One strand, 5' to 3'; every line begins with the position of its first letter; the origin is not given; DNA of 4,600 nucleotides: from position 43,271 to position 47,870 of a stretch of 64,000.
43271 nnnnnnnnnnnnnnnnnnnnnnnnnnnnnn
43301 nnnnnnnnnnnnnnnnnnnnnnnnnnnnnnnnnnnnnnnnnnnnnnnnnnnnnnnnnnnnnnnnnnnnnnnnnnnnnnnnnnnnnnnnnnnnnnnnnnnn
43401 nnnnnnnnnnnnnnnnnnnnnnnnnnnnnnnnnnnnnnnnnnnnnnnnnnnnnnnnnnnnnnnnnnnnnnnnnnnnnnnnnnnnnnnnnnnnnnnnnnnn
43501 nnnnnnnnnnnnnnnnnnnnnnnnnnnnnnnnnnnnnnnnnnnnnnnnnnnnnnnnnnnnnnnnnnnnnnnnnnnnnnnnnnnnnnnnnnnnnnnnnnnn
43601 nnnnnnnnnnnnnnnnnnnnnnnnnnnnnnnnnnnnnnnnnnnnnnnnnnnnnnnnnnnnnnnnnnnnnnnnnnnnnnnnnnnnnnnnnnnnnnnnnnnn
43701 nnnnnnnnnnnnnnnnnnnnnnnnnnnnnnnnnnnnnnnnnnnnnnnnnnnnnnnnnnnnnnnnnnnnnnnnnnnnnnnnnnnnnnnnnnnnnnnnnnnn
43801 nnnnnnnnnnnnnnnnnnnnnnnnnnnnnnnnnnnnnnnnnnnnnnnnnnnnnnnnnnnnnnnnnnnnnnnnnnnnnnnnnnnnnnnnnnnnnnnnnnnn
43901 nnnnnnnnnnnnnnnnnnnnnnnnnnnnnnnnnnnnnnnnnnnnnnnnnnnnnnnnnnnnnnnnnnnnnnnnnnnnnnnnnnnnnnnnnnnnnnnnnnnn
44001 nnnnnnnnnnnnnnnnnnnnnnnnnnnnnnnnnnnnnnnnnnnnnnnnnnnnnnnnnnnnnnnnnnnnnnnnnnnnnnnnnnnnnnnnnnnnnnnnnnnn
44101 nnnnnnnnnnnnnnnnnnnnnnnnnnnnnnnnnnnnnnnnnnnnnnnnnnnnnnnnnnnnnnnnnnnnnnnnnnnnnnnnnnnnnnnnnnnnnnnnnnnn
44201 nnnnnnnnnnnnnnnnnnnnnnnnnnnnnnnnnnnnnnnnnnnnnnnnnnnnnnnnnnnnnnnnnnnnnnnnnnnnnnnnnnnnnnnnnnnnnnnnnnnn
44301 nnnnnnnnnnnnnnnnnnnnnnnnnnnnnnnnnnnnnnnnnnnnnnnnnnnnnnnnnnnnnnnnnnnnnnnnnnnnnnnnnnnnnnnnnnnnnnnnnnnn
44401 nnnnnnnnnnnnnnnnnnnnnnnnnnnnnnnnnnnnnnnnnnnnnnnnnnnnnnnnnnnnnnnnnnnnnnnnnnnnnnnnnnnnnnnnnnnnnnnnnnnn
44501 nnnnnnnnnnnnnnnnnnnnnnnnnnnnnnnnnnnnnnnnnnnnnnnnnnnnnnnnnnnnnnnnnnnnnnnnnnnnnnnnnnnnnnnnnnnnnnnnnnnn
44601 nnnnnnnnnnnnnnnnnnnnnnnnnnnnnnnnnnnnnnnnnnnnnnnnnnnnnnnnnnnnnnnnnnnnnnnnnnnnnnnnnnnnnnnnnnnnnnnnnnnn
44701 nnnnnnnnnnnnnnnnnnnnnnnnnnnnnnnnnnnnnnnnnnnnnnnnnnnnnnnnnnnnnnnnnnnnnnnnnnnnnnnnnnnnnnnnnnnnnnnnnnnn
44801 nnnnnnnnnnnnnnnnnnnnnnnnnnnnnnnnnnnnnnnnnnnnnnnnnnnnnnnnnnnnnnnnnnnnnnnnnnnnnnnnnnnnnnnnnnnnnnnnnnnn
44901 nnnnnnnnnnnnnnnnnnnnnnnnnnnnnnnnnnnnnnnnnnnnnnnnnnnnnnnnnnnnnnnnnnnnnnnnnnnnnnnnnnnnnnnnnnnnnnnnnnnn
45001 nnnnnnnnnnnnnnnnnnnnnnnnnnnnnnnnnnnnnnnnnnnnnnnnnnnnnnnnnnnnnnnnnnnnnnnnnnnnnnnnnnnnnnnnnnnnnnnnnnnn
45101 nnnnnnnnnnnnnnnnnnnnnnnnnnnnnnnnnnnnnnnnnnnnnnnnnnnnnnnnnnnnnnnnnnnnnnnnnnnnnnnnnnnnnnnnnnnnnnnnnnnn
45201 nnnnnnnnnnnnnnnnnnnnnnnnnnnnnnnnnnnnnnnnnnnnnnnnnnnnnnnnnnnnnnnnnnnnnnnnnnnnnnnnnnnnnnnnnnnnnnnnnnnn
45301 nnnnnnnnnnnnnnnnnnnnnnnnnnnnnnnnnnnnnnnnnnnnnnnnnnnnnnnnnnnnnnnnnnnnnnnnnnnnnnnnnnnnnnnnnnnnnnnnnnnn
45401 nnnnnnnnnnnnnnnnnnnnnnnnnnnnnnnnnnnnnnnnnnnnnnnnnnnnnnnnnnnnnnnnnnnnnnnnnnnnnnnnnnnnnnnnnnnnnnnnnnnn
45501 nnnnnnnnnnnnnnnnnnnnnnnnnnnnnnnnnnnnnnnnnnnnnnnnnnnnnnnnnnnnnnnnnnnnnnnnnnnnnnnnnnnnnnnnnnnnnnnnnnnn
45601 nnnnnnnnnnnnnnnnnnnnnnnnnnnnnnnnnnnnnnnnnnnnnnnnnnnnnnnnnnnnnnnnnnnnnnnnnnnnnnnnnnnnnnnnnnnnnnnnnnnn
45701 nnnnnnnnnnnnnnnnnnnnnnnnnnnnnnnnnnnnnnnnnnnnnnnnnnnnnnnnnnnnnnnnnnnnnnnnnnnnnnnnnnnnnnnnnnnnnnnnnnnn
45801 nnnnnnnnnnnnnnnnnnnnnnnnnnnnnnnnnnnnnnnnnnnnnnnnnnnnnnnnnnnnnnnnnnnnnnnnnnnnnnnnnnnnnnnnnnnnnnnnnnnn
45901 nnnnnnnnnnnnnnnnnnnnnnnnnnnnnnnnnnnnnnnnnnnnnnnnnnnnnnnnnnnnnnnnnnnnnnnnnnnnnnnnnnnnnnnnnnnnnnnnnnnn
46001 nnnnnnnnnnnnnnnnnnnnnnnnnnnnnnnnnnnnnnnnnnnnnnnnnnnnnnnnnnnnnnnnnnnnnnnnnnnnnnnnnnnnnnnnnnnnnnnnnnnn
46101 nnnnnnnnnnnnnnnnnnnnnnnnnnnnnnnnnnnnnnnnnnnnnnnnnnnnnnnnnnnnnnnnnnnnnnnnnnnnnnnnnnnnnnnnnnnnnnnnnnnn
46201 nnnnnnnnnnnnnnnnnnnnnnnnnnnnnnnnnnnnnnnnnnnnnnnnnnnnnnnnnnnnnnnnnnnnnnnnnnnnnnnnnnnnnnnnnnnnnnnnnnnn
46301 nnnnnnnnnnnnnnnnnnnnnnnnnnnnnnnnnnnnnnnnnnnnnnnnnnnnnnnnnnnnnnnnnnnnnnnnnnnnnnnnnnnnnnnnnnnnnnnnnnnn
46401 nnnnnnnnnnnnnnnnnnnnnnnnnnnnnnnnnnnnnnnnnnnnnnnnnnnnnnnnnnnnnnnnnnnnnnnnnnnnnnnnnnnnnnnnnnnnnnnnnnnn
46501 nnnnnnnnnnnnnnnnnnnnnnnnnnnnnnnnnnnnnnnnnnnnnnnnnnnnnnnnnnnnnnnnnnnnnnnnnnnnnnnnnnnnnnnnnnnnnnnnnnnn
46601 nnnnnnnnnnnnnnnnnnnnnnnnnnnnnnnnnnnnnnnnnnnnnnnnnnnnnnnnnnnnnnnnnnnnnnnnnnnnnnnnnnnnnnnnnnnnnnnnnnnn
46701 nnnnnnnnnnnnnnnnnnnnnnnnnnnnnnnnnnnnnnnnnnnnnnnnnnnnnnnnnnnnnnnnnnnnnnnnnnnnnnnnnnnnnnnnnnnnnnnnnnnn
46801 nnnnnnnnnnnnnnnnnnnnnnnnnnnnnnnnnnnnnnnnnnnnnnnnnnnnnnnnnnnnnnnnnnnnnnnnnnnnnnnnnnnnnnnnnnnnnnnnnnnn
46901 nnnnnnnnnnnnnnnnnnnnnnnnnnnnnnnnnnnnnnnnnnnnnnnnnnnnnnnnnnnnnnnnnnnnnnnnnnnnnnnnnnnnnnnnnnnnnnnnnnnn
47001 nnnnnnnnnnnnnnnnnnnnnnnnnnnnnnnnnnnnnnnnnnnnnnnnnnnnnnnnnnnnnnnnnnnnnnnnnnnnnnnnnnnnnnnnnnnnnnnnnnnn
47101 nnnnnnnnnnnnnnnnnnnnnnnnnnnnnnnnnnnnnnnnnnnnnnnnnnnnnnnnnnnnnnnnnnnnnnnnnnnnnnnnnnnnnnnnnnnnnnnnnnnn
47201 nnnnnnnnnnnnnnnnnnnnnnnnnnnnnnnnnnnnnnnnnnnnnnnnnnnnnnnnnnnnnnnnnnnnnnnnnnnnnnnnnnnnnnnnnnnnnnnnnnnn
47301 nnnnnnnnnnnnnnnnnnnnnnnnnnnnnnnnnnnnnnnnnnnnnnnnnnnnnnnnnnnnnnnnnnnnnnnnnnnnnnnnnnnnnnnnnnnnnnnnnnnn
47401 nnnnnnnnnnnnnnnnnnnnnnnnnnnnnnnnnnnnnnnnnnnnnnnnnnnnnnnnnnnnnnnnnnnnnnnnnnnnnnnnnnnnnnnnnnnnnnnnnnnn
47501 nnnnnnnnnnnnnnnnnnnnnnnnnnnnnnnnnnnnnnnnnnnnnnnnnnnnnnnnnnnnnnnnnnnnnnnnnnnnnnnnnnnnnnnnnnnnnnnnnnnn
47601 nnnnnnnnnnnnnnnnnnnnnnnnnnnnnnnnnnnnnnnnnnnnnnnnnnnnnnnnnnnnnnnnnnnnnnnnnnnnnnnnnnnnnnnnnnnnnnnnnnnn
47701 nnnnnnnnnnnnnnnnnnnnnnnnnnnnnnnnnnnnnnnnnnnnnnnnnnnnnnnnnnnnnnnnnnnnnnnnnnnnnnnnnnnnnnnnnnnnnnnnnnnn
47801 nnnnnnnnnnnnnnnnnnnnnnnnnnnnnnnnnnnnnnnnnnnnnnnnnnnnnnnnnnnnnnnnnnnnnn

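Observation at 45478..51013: Integrase-less 5.5-kb islet in tRNA-Val bounded by perfect 44-bp att repeats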

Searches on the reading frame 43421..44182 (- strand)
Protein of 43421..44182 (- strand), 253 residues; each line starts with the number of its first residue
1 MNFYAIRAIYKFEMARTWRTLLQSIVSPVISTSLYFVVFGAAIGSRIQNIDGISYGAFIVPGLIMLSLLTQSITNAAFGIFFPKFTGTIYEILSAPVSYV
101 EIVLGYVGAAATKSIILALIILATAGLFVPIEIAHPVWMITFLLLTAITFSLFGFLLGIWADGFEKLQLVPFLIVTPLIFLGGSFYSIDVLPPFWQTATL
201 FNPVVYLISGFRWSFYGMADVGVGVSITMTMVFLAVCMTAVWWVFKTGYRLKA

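Call 15: find_encoding_contigs(protein=window:43421-44182:-, flank=10000, max_places=10)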
Protein window:43421-44182:- (253 aa): 1 contig read that carries it; 1 place shown.
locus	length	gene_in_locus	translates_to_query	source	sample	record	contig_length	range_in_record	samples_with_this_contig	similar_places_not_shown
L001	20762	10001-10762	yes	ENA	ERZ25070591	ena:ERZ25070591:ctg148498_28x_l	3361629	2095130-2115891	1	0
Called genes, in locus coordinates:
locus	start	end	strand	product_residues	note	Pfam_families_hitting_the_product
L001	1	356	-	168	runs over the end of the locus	PF07702:UTRA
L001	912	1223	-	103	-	PF13683:rve_3, PF13333:rve_2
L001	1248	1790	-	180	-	PF13276:HTH_21, PF00665:rve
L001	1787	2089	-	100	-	PF01527:HTH_Tnp_1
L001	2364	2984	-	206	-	-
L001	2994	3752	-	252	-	-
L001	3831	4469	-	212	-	PF12840:HTH_20, PF01726:LexA_DNA_bind, PF13463:HTH_27 (weak), PF12802:MarR_2 (weak), PF01978:TrmB (faint), PF00717:Peptidase_S24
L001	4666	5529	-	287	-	PF13391:HNH_2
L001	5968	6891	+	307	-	PF03372:Exo_endo_phos, PF19580:Exo_endo_phos_3 (weak)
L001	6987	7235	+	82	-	-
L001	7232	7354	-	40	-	-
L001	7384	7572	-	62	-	PF21531:Rv2175c_wHTH (weak), PF12728:HTH_17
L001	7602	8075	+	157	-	PF01909:NTP_transf_2, PF18765:Polbeta (weak)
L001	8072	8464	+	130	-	PF05168:HEPN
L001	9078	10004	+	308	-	PF00005:ABC_tran, PF13304:AAA_21 (faint)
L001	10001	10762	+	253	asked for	PF01061:ABC2_membrane, PF12698:ABC2_membrane_3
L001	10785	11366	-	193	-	-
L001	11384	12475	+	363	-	PF01784:DUF34_NIF3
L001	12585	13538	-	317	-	PF00294:PfkB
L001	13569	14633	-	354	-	-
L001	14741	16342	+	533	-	PF03023:MurJ, PF13440:Polysacc_synt_3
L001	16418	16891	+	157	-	PF09685:MamF_MmsF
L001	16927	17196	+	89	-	PF04226:Transgly_assoc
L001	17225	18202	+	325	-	PF01636:APH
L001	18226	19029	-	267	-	-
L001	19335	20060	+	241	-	PF00149:Metallophos, PF12850:Metallophos_2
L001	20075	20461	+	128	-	PF09969:DUF2203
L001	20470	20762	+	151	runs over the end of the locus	PF02580:Tyr_Deacylase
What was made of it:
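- Tried and rejected: Only the ABC permease matched, and it led to a sister genome (call 15).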

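Call 49: search_protein_families(library=pfam, proteins=[L001:7602-8075:+, L001:8072-8464:+], max_evalue=0.01)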
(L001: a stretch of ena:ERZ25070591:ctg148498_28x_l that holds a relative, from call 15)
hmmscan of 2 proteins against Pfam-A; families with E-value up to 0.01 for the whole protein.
L001:7602-8075:+ (157 aa): 3 families
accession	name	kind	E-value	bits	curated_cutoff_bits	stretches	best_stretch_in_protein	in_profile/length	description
PF01909.29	NTP_transf_2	-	4.5e-09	37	21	1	56-105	2-52/93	Nucleotidyltransferase domain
PF18765.7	Polbeta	-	8.7e-06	26.3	26.9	1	72-151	15-86/93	Polymerase beta, Nucleotidyltransferase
PF22600.2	MTPAP-like_central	-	0.001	19.6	27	1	46-100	17-69/139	Poly(A) RNA polymerase, mitochondrial-like, central palm domain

L001:8072-8464:+ (130 aa): 1 family
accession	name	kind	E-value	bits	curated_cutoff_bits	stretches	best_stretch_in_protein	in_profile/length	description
PF05168.19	HEPN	-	7.2e-17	62.1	22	1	9-123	2-114/117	HEPN domain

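Call 52: find_homologous_proteins(query=L001:2364-2984:-, max_evalue=0.00001)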
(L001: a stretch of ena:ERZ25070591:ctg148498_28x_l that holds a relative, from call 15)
Query L001:2364-2984:- (206 aa): 21 proteins with E <= 0.00001 among 195 candidates.
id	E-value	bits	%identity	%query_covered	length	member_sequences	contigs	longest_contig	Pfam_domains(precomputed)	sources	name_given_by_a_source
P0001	3.9e-132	456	100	100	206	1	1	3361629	-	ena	-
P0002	6.1e-111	387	84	100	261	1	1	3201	-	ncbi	ncbi:MAG: hypothetical protein ACRDSJ_03220, partial [Rubrobacteraceae bacterium]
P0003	4.6e-71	257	62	94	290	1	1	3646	-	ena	-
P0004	2.1e-68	248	58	95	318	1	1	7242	-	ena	-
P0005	5.4e-66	240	58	95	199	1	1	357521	-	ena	-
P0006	4.6e-65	237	61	87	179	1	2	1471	-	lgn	-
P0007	3.6e-64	234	59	81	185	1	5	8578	-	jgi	jgi:hypothetical protein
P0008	8.2e-63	230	58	88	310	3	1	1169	-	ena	-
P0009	1.9e-57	212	54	95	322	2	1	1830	-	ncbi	-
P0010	3.9e-57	211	58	81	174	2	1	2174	-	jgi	jgi:hypothetical protein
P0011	1.1e-55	207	53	95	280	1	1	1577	-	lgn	-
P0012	1.2e-55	207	53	89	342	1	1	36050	-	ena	-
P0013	2.0e-53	199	50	92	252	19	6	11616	-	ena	-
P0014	1.1e-51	194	50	92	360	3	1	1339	-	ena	-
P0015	3.5e-51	192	48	96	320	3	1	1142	-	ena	-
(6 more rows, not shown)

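Call 53: find_encoding_contigs(protein=P0001, flank=10000, max_places=3)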
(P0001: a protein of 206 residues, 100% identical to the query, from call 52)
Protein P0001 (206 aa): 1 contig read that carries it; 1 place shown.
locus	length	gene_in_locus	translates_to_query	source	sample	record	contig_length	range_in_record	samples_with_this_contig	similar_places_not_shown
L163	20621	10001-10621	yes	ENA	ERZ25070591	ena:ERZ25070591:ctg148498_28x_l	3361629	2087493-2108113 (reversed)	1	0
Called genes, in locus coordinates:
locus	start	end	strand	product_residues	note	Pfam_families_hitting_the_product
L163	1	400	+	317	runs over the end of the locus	PF00294:PfkB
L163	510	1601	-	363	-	PF01784:DUF34_NIF3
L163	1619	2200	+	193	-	-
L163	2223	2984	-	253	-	PF01061:ABC2_membrane, PF12698:ABC2_membrane_3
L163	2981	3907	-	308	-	PF00005:ABC_tran, PF13304:AAA_21 (faint)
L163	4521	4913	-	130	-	PF05168:HEPN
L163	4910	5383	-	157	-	PF01909:NTP_transf_2, PF18765:Polbeta (weak)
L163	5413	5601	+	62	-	PF21531:Rv2175c_wHTH (weak), PF12728:HTH_17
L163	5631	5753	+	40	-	-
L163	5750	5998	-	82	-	-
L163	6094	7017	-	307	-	PF03372:Exo_endo_phos, PF19580:Exo_endo_phos_3 (weak)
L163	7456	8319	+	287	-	PF13391:HNH_2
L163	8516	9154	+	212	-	PF12840:HTH_20, PF01726:LexA_DNA_bind, PF13463:HTH_27 (weak), PF12802:MarR_2 (weak), PF01978:TrmB (faint), PF00717:Peptidase_S24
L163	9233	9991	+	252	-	-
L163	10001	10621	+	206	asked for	-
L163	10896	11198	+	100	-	PF01527:HTH_Tnp_1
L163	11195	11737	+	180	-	PF13276:HTH_21, PF00665:rve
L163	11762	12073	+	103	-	PF13683:rve_3, PF13333:rve_2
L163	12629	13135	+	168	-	PF07702:UTRA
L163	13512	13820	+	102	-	-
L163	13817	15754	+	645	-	PF00294:PfkB, PF09863:DUF2090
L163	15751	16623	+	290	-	PF04962:KduI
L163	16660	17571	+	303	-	PF01261:AP_endonuc_2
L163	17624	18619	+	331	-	PF01408:GFO_IDH_MocA, PF22725:GFO_IDH_MocA_C3, PF02894:GFO_IDH_MocA_C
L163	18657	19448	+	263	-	PF00106:adh_short, PF08659:KR, PF13561:adh_short_C2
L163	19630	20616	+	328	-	PF00532:Peripla_BP_1, PF13407:Peripla_BP_4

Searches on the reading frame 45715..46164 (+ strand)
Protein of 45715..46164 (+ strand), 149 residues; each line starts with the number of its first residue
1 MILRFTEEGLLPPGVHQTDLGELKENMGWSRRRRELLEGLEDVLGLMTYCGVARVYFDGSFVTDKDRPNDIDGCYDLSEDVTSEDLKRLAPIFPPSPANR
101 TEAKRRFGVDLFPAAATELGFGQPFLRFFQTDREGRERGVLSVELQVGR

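Call 8: search_protein_families(library=pfam, proteins=[window:45715-46164:+], max_evalue=0.01)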
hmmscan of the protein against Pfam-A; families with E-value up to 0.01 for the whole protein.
window:45715-46164:+ (149 aa): 1 family
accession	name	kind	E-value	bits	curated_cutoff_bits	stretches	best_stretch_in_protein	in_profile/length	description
PF22014.2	DUF6932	-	5.6e-34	118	27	1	4-143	2-141/142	Family of unknown function (DUF6932)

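Call 9: search_protein_families(library=padloc, proteins=[window:45715-46164:+], max_evalue=0.01)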
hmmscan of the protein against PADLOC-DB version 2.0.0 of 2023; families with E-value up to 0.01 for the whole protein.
window:45715-46164:+ (149 aa): 1 family
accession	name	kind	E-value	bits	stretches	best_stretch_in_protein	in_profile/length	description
PDLC04744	PDC-M63A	-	6.2e-14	50.2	1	8-145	7-149/152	-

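Call 45: search_protein_families(library=ncbifam, proteins=[window:45715-46164:+], max_evalue=0.01)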
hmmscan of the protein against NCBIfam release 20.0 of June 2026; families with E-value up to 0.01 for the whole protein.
window:45715-46164:+ (149 aa): 0 families

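Call 74: search_solved_structures(query=window:45715-46164:+, max_evalue=1)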
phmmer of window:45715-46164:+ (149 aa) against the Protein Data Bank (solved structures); distinct sequences matched with E-value up to 1: 1.
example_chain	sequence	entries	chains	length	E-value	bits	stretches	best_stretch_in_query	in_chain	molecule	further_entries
1l9u_H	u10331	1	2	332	0.94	12.6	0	26-88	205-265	SIGMA FACTOR SIGA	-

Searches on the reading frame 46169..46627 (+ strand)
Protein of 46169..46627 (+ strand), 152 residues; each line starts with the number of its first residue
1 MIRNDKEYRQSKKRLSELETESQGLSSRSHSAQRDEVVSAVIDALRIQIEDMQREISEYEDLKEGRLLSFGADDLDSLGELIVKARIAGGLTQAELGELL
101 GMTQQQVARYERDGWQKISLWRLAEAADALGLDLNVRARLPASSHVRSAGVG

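Call 8: search_protein_families(library=pfam, proteins=[window:46169-46627:+], max_evalue=0.01)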
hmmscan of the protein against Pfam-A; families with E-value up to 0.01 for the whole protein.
window:46169-46627:+ (152 aa): 5 families
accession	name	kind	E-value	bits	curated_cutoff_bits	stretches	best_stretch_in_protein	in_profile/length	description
PF01381.28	HTH_3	-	3.4e-09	37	23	1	84-134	3-52/55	Helix-turn-helix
PF13560.12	HTH_31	-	4.7e-09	36.9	27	1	78-140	2-64/64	Helix-turn-helix domain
PF13744.12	HTH_37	-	1.8e-07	31.3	27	1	79-138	20-79/80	Helix-turn-helix domain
PF04545.22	Sigma70_r4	-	0.00048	20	24.1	1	81-118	11-48/50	Sigma-70, region 4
PF13443.12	HTH_26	-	0.0029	18.3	22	0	90-133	10-53/63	Cro/C1-type HTH DNA-binding domain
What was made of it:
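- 46169..46627 (+): 152-aa protein with a C-terminal Xre-type HTH, the probable antitoxin or regulator partner of DUF6932. HTH_3 and HTH_31 (call 8).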

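Call 9: search_protein_families(library=padloc, proteins=[window:46169-46627:+], max_evalue=0.01)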
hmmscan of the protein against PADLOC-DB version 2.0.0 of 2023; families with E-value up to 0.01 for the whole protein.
window:46169-46627:+ (152 aa): 5 families
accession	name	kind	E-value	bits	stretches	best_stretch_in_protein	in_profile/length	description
PDLC04142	capH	-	4.2e-05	22.5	1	76-136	5-60/103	capH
PDLC03947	RmrA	-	5.6e-05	20.1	1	78-112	12-46/383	-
PDLC02926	HTH_VI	-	0.00022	19.4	1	78-135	2-58/92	-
PDLC03949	RmrA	-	0.00046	17.2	1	82-132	7-56/363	-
PDLC03952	RmrA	-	0.0017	15.3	1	82-114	27-58/395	-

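Call 45: search_protein_families(library=ncbifam, proteins=[window:46169-46627:+], max_evalue=0.01)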
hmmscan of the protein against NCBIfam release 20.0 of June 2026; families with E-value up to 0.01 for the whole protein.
window:46169-46627:+ (152 aa): 10 families
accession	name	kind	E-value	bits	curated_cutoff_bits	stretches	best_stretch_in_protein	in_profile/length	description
TIGR03070.1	couple_hipB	subfamily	6.8e-08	32.4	71.65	1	77-134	2-58/58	type II toxin-antitoxin system Y4mF family antitoxin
TIGR03830.1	CxxCG_CxxCG_HTH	subfamily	1.5e-06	28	61.8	1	79-115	67-103/127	type II TA system antitoxin MqsA family protein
NF047948.1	male_kill_WMK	equivalog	2.5e-05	23.9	300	1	77-134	162-218/300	WO male-killing family protein Wmk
NF041951.1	phage_RstR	subfamily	0.0001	22.5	80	1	78-113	3-38/108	RstR family transcriptional repressor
TIGR02937.1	sigma70-ECF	superfamily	0.00016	21.4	42.9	1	21-118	85-161/165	sigma-70 family RNA polymerase sigma factor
TIGR02980.1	SigBFG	subfamily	0.00022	21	234.35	1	43-117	147-221/227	SigB/SigF/SigG family RNA polymerase sigma factor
TIGR02885.1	spore_sigF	equivalog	0.0018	18.1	321.45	1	48-115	156-224/231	RNA polymerase sporulation sigma factor SigF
TIGR02850.1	spore_sigG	equivalog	0.0048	16.4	457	1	73-117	205-249/254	RNA polymerase sporulation sigma factor SigG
TIGR02941.1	Sigma_B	equivalog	0.0056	16.2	315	1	34-118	164-249/255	RNA polymerase sigma factor SigB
NF006071.0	PRK08215.1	equivalog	0.0066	16.1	372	1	72-117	207-252/258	RNA polymerase sporulation sigma factor SigG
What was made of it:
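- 46169..46627 (+): Antitoxin-type HTH matches (call 45).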

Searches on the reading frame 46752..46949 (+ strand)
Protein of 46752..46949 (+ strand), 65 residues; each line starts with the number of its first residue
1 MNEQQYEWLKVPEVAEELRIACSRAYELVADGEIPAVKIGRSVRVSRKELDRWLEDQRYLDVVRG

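Call 8: search_protein_families(library=pfam, proteins=[window:46752-46949:+], max_evalue=0.01)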
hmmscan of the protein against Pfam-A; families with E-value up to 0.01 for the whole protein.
window:46752-46949:+ (65 aa): 2 families
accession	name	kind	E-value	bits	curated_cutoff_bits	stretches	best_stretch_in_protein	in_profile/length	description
PF12728.13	HTH_17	-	2.4e-15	57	27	1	8-58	1-51/51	Helix-turn-helix domain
PF21531.3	Rv2175c_wHTH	-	4.8e-06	26.9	27.1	1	5-44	12-51/57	DNA-binding protein Rv2175c, wHTH domain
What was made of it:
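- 46752..46949 (+): Excisionase (Xis/RDF), 65 aa, intact and under purifying selection. PF12728 E 2e-15 (call 8).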

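Call 9: search_protein_families(library=padloc, proteins=[window:46752-46949:+], max_evalue=0.01)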
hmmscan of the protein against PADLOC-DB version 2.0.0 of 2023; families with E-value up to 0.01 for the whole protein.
window:46752-46949:+ (65 aa): 1 family
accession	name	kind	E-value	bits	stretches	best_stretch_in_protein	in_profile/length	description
PDLC04133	mad1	-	0.0019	16.5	1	7-56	4-55/60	mads_1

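Call 16: find_encoding_contigs(protein=window:46752-46949:+, flank=10000, max_places=10)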
Protein window:46752-46949:+ (65 aa): no gene with exactly this product is on record in the collection.

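Call 45: search_protein_families(library=ncbifam, proteins=[window:46752-46949:+], max_evalue=0.01)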
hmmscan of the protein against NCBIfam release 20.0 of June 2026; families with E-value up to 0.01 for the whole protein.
window:46752-46949:+ (65 aa): 2 families
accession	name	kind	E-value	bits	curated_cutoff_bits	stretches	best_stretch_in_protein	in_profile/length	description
TIGR01764.1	excise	domain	9.1e-13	48.4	28.8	1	8-55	1-48/49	excisionase family DNA-binding protein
NF047737.1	antiphage_MADS1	equivalog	5e-12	45.9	80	1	7-54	2-49/49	methylation-associated defense system helix-turn-helix domain-containing protein MAD1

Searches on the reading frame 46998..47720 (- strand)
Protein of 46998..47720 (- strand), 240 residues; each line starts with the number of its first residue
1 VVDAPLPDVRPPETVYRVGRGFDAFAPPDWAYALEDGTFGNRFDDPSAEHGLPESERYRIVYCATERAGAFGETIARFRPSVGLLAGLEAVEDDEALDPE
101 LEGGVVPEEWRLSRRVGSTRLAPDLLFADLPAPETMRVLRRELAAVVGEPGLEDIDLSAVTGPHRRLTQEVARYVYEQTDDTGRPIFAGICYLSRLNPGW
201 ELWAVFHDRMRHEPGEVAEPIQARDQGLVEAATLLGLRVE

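Call 8: search_protein_families(library=pfam, proteins=[window:46998-47720:-], max_evalue=0.01)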
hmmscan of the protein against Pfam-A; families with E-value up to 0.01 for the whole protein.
window:46998-47720:- (240 aa): 1 family
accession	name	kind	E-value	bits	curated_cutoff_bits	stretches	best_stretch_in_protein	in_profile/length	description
PF08808.17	RES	-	3.7e-09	37.2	23.2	1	15-210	2-142/157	RES domain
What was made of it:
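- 46998..47720 (-): RES-domain toxin. PF08808 E 4e-9, above its cutoff (call 8).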

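Call 9: search_protein_families(library=padloc, proteins=[window:46998-47720:-], max_evalue=0.01)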
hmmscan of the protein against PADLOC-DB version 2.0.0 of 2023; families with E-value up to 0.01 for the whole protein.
window:46998-47720:- (240 aa): 0 families

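Call 45: search_protein_families(library=ncbifam, proteins=[window:46998-47720:-], max_evalue=0.01)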
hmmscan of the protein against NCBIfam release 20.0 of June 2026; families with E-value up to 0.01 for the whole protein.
window:46998-47720:- (240 aa): 0 families

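Call 73: search_solved_structures(query=window:46998-47720:-, max_evalue=1)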
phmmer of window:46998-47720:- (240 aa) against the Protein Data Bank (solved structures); distinct sequences matched with E-value up to 1: 0.
